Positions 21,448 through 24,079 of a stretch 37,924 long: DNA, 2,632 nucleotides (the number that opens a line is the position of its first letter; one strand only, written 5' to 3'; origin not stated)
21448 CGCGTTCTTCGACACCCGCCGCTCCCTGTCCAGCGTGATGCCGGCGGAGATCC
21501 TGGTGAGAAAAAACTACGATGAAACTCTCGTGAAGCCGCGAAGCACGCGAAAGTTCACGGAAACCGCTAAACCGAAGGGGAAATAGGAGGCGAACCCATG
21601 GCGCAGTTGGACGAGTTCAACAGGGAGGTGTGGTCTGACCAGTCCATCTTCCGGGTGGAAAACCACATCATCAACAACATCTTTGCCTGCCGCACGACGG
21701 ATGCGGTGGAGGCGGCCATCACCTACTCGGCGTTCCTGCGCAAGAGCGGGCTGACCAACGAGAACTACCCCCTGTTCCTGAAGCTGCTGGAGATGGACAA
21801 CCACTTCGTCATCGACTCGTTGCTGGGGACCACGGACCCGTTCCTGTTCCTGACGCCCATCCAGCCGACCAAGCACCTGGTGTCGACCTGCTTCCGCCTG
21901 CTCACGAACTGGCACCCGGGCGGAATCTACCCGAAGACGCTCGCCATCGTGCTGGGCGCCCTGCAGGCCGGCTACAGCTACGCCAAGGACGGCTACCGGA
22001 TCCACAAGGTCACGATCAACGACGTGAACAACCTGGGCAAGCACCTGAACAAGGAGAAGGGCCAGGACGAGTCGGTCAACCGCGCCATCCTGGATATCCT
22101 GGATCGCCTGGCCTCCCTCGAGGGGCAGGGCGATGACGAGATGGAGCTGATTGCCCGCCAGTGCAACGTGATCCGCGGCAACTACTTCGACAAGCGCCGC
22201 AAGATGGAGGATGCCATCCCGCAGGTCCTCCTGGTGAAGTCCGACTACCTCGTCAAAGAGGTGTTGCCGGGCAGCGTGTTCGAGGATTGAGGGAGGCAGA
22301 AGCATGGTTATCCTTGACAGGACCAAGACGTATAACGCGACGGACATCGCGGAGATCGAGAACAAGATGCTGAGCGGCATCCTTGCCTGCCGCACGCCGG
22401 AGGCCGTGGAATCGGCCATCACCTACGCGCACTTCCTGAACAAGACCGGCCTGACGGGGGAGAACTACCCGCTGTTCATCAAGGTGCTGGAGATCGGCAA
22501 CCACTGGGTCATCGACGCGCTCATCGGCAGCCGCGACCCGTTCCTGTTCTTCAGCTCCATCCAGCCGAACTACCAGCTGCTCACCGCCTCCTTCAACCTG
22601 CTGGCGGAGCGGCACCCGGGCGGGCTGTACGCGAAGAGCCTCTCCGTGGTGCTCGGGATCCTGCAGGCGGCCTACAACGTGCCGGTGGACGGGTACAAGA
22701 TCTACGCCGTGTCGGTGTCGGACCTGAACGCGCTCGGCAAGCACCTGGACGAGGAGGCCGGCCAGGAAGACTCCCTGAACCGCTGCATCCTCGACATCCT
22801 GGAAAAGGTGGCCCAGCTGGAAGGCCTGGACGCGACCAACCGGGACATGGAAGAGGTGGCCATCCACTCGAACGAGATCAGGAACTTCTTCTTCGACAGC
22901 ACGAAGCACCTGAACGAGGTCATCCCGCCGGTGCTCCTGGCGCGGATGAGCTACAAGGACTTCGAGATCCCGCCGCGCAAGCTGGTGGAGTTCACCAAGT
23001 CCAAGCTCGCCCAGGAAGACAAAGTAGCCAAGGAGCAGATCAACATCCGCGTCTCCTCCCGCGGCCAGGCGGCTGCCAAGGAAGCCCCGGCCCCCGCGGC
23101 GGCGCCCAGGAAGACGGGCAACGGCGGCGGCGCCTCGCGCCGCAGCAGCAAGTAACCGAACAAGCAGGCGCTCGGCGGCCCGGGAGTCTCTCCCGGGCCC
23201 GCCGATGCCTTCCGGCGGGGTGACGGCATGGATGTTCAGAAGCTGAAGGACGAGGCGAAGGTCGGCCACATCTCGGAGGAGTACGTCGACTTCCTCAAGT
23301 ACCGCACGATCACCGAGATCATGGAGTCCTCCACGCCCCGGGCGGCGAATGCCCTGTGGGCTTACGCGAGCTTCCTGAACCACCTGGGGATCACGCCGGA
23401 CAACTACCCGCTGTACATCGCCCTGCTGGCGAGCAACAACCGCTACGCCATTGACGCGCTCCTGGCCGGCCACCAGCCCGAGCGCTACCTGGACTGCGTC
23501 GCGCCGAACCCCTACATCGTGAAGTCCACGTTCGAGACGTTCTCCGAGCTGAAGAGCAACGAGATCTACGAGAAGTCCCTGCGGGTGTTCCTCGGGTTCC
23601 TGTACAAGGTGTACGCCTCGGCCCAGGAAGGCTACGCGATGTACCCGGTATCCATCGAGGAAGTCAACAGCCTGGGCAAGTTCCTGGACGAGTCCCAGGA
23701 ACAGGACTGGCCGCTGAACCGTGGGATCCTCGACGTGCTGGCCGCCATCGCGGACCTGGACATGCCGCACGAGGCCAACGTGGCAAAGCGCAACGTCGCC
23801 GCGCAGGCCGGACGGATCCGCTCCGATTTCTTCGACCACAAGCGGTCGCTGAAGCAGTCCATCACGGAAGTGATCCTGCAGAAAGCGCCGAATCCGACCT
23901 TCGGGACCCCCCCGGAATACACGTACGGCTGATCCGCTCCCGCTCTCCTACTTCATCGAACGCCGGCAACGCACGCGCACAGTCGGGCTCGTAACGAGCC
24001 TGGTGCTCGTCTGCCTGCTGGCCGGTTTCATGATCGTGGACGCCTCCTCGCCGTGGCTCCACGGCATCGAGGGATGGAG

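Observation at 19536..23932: Tandem array of five paralogous genes (A-E) from a family I cannot place - candidate undescribed system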

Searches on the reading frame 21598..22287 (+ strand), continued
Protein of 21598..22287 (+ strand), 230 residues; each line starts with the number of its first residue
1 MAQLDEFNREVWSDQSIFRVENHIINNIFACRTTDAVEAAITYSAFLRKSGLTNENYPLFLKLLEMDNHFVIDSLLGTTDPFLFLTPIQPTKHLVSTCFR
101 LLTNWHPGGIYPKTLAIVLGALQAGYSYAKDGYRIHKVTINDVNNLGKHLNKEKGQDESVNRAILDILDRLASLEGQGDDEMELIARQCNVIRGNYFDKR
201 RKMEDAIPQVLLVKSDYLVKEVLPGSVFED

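Call 71: fold_search(model_id=the predicted structure, library=pdb)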
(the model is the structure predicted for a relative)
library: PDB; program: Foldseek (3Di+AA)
matches with E <= 10: 1934; with E <= 0.001: 11
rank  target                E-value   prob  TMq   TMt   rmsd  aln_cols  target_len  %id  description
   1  4hnd_A                3.4e-04  1.00  0.45  0.40   6.0       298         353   13  Crystal structure of the catalytic domain of Selenomethionine substituted human PI4KIIalpha in complex with ADP (released 2014-04-09)
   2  3mvj_B                3.4e-04  0.99  0.29  0.28  14.2       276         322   13  Human cyclic AMP-dependent protein kinase PKA inhibitor complex (released 2010-06-02)
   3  3akj_A                4.0e-04  1.00  0.46  0.50   6.0       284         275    8  Crystal structure of A Helicobacter pylori proinflammatory kinase CtkA (released 2010-12-01)
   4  3tv7_A                7.0e-04  0.89  0.25  0.21  20.0       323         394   12  Human Rho-associated protein kinase 1 (ROCK 1) in COMPLEX WITH RKI1342 (released 2012-02-15)
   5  7kx6_A                7.4e-04  1.00  0.27  0.31   6.6       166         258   14  Crystal structure of DCLK1-KD in complex with XMD8-85 (released 2021-09-22)
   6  3akl_A                8.2e-04  1.00  0.45  0.49   6.3       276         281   10  Crystal structure of A Helicobacter pylori proinflammatory kinase CtkA (released 2010-12-01)
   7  6xdb                  8.6e-04  0.99  0.32  0.26  16.5       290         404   11  Crystal structure of IRE1a in complex with G-6904 (released 2021-04-21)
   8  6p5m_B                8.6e-04  0.95  0.28  0.24  19.5       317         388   10  Discovery of a Novel, Highly Potent, and Selective Thieno[3,2-d]pyrimidinone-Based Cdc7 inhibitor with a Quinuclidine  (released 2020-01-15)
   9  6kyq_B                9.1e-04  0.99  0.32  0.31  15.3       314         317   15  Crystal structure of DCLK1 Autoinhibited Kinase Domain (released 2020-09-23)
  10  1wvy                  9.1e-04  0.91  0.23  0.26  15.5       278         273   10  Crystal structures of kinase domain of DAP kinase in complex with small molecular inhibitors (released 2006-04-11)
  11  3akl_C                9.6e-04  1.00  0.45  0.49   6.0       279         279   11  Crystal structure of A Helicobacter pylori proinflammatory kinase CtkA (released 2010-12-01)
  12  3tpv                  1.0e-03  1.00  0.44  0.34   9.5       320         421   10  Structure of pHipA bound to ADP (released 2012-10-03)
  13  4uv0                  1.0e-03  0.98  0.28  0.28  14.0       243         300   14  Structure of a semisynthetic phosphorylated DAPK (released 2015-08-12)
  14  2y0a                  1.1e-03  0.97  0.27  0.28  14.3       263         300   11  Structure of DAPK1 construct residues 1-304 (released 2011-12-14)
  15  6s1f_B                1.1e-03  0.92  0.25  0.26  16.9       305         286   14  Structure of the kinase domain of human RIPK2 in complex with the inhibitor CSLP3 (released 2019-10-16)
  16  9eih_A                1.1e-03  0.99  0.25  0.19  12.6       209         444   15  Import stalled PINK1 TOM complex (released 2025-03-12)
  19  9df2                  1.2e-03  0.92  0.25  0.25  15.9       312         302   11  EGFR Exon20 insertion mutant ASV bound with (S)-3-((3-chloro-2-methoxyphenyl)amino)-2-(3-((tetrahydrofuran-2-yl)methoxy) (released 2025-05-14)
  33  7p6o_E                1.8e-03  0.92  0.28  0.24  19.8       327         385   11  ROCK2 IN COMPLEX WITH COMPOUND 8 (released 2025-10-22)
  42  9edy                  2.6e-03  0.92  0.28  0.28  16.2       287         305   12  Crystal structure of Yck2 from Candida albicans in complex with inhibitor 2b: 6-fluoro-2-(4-fluorophenyl)-3-(pyridin-4-y (released 2025-01-08)
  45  7p6p_C                2.6e-03  0.82  0.25  0.21  19.8       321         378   12  ROCK2 IN COMPLEX WITH COMPOUND 17 (released 2025-10-22)
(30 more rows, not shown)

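Call 73: search_protein_families(library=pfam, alignment_id=A6, max_evalue=1)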
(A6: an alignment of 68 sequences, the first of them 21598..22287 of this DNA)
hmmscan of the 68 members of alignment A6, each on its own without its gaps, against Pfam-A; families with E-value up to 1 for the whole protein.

A. member 1, window:21598-22287:+ (230 aa): 1 family
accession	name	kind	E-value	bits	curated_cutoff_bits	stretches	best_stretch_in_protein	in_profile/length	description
PF04721.23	PAW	-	0.022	15.1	31.4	1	3-61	59-117/197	PNGase C-terminal domain, mannose-binding module PAW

B. families by the number of members that match (of 68 scanned): 46 families (the first 25 are shown)
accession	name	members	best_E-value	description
PF10763.15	DUF2584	2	0.082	Protein of unknown function (DUF2584)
PF16507.11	HEAT_PSME4_mid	1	0.00061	Proteasome activator complex subunit 4, mid HEAT repeats region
PF05713.17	MobC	1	0.0032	Bacterial mobilisation protein (MobC)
PF02346.21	Vac_Fusion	1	0.0065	Chordopoxvirus multifunctional envelope protein A27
PF21689.3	TorS_sensor_domain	1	0.02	Sensor protein TorS, sensor domain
PF04721.23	PAW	1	0.022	PNGase C-terminal domain, mannose-binding module PAW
PF06241.17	Castor_Poll_mid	1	0.029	Castor and Pollux, part of voltage-gated ion channel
PF18363.6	PI_PP_I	1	0.033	Phosphoinositide phosphatase insertion domain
PF07569.16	Hira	1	0.036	TUP1-like enhancer of split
PF19383.4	DUF5958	1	0.036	Family of unknown function (DUF5958)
PF14559.12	TPR_19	1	0.038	Tetratricopeptide repeat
PF21120.3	MCM_WH_arc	1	0.039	Archaeal MCM, winged-helix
PF09742.14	Dymeclin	1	0.041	Dyggve-Melchior-Clausen syndrome protein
PF04546.19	Sigma70_ner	1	0.044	Sigma-70, non-essential region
PF04895.17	Nre_C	1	0.05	Archaeal Nre, C-terminal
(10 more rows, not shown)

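Call 74: search_solved_structures(query=A6, max_evalue=10)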
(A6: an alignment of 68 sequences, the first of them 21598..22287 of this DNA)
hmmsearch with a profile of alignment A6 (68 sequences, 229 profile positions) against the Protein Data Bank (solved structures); distinct sequences matched with E-value up to 10: 3.
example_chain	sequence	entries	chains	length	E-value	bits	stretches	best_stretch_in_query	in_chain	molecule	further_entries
1dq3_A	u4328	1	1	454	0.084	15.3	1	161-216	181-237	ENDONUCLEASE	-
6xbw_r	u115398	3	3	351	0.43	13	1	132-171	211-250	Renin receptor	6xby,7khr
1ddz_A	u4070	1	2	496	1.5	11.2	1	145-172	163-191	CARBONIC ANHYDRASE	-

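Call 83: list_cluster_members(proteins=[P0290, P0293, P0310, P0321, P0322, P0372, P0388, P0389, P0317, P0367])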
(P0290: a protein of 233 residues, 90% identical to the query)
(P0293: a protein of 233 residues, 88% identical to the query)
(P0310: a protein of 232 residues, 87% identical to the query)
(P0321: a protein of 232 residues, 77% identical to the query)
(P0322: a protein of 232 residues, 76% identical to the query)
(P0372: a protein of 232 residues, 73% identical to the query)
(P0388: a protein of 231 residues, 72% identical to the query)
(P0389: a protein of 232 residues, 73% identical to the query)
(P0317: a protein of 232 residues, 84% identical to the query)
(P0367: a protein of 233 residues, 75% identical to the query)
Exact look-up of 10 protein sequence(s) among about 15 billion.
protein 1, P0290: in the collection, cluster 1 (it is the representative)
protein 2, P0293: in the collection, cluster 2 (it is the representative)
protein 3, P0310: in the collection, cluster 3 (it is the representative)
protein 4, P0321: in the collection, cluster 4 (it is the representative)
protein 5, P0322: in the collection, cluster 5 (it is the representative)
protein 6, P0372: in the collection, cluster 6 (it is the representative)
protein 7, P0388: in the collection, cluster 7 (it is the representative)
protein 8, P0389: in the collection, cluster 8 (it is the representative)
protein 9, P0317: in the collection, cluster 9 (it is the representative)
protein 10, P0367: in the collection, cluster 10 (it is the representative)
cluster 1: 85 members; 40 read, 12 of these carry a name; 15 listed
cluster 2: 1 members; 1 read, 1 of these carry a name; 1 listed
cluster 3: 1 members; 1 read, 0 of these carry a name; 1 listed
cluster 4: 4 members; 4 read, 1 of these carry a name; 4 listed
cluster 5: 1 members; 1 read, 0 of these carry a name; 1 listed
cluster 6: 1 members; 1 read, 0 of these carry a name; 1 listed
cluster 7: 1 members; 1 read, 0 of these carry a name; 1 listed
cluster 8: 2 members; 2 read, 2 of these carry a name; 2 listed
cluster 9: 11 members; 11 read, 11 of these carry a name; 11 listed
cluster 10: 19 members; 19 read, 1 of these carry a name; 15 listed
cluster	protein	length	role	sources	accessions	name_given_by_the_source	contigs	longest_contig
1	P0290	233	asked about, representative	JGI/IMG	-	hypothetical protein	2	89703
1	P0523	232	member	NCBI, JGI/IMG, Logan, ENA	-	hypothetical protein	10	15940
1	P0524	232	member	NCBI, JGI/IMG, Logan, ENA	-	hypothetical protein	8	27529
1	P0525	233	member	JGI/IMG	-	IS1 family transposase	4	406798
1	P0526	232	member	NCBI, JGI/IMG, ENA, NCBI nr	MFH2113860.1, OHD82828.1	MAG: hypothetical protein A3J97_08875 [Spirochaetes bacterium RIFOXYC1_FULL_54_7]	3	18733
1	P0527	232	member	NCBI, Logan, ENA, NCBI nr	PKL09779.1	MAG: hypothetical protein CVV51_02005 [Spirochaetae bacterium HGW-Spirochaetae-7]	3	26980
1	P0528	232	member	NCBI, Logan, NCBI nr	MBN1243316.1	MAG: hypothetical protein JXA15_11495 [Spirochaetales bacterium] | hypothetical protein [Spirochaetales bacterium]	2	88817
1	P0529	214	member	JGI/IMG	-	hypothetical protein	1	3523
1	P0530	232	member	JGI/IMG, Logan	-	hypothetical protein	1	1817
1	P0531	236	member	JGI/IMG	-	hypothetical protein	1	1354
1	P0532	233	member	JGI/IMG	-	hypothetical protein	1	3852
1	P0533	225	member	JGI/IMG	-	hypothetical protein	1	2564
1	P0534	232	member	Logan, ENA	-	-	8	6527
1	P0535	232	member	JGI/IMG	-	-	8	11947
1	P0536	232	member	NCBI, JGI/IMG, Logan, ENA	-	-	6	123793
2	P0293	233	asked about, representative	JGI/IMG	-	hypothetical protein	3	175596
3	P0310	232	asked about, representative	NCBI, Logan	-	-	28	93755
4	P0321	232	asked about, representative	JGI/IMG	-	hypothetical protein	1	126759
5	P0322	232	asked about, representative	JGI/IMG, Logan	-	-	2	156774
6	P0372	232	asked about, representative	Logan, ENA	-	-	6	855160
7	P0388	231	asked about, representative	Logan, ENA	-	-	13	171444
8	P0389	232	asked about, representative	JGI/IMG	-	hypothetical protein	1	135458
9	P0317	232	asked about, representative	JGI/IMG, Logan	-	hypothetical protein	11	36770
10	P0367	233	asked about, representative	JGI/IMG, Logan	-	-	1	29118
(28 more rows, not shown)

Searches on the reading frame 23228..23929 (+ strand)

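Call 4: search_protein_families(library=pfam, proteins=[window:23228-23929:+], max_evalue=1)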
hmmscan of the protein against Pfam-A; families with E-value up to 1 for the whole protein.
window:23228-23929:+ (234 aa): 1 family
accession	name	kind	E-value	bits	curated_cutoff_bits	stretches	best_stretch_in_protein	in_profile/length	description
PF18954.5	DUF5697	-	0.17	12.5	27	1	31-75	56-103/161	Family of unknown function (DUF5697)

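Call 5: search_protein_families(library=ncbifam, proteins=[window:23228-23929:+], max_evalue=1)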
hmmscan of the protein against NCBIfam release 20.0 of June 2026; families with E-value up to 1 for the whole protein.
window:23228-23929:+ (234 aa): 0 families

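Call 29: search_protein_families(library=phrogs, proteins=[window:23228-23929:+], max_evalue=0.1)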
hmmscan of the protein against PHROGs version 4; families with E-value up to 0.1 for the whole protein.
window:23228-23929:+ (234 aa): 1 family
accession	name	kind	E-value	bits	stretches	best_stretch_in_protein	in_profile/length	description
phrog_12362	-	unknown function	0.055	14.3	0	126-157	7-40/53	-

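Call 30: search_protein_families(library=padloc, proteins=[window:23228-23929:+], max_evalue=0.1)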
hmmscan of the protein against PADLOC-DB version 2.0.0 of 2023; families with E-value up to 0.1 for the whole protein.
window:23228-23929:+ (234 aa): 0 families
